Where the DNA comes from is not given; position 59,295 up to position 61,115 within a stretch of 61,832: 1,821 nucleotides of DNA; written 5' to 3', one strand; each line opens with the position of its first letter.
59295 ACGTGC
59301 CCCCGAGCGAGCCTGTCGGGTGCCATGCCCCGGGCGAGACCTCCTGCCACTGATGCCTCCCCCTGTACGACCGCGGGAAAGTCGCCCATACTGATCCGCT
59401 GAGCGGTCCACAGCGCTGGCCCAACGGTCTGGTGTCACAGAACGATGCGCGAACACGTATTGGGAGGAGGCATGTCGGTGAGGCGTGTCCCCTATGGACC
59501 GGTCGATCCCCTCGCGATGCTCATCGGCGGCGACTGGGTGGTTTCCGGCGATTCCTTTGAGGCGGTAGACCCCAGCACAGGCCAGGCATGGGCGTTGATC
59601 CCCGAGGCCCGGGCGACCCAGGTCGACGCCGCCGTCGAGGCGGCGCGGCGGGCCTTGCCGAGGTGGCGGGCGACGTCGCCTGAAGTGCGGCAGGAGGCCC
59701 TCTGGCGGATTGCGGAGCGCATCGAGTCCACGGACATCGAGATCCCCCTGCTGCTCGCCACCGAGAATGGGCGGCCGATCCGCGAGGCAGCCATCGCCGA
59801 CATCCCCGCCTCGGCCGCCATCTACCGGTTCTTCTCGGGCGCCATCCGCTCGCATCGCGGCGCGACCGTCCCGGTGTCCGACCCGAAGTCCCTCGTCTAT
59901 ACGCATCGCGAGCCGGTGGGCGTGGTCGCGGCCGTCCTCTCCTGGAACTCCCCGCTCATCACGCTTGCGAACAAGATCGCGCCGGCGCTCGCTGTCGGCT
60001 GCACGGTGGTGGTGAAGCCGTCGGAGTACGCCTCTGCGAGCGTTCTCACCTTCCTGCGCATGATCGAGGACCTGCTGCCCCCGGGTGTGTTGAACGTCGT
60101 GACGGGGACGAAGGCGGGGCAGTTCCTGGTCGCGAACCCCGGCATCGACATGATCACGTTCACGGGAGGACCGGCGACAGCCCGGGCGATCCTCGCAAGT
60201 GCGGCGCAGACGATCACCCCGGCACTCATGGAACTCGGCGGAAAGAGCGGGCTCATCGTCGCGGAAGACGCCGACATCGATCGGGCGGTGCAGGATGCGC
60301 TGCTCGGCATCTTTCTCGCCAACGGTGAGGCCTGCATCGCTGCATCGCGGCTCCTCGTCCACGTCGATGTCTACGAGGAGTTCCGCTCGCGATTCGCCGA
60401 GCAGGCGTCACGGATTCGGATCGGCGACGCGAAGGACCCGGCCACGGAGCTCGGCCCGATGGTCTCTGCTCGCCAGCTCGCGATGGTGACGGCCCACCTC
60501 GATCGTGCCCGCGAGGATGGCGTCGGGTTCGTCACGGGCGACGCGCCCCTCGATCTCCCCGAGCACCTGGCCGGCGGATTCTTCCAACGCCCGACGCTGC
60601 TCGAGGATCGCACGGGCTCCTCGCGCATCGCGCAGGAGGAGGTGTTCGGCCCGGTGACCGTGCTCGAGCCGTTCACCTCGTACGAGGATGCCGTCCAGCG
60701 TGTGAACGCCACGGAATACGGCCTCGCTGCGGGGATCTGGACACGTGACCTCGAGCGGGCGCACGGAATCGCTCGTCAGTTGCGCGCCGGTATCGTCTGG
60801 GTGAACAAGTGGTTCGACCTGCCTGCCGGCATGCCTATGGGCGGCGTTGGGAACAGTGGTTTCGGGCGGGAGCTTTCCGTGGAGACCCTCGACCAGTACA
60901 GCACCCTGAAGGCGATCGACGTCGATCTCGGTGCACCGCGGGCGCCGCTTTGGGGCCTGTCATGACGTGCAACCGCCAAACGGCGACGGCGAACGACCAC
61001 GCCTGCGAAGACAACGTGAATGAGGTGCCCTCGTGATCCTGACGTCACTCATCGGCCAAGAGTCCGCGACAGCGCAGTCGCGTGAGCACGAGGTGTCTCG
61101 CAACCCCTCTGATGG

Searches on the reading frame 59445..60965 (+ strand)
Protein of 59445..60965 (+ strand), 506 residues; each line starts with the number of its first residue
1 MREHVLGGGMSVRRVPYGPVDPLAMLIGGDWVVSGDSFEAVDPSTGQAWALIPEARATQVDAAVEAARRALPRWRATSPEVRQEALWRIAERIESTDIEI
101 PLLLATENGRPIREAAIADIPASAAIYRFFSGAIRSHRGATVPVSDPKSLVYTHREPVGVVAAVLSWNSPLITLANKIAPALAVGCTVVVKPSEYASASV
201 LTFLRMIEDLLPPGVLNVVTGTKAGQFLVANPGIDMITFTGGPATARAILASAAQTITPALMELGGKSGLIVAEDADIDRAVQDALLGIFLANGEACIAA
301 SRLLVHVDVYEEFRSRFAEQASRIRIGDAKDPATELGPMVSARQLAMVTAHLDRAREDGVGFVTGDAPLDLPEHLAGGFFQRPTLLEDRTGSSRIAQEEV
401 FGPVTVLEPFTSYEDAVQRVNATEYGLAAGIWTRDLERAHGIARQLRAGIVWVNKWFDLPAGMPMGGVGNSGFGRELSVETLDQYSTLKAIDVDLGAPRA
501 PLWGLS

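Call 95: search_protein_families(library=pfam, proteins=[window:59445-60965:+], max_evalue=0.00001)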
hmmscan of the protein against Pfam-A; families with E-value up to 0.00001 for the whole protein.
window:59445-60965:+ (506 aa): 1 family
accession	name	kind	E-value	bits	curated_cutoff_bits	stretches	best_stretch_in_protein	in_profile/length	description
PF00171.27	Aldedh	-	5.4e-146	487.2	23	1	34-491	4-461/461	Aldehyde dehydrogenase family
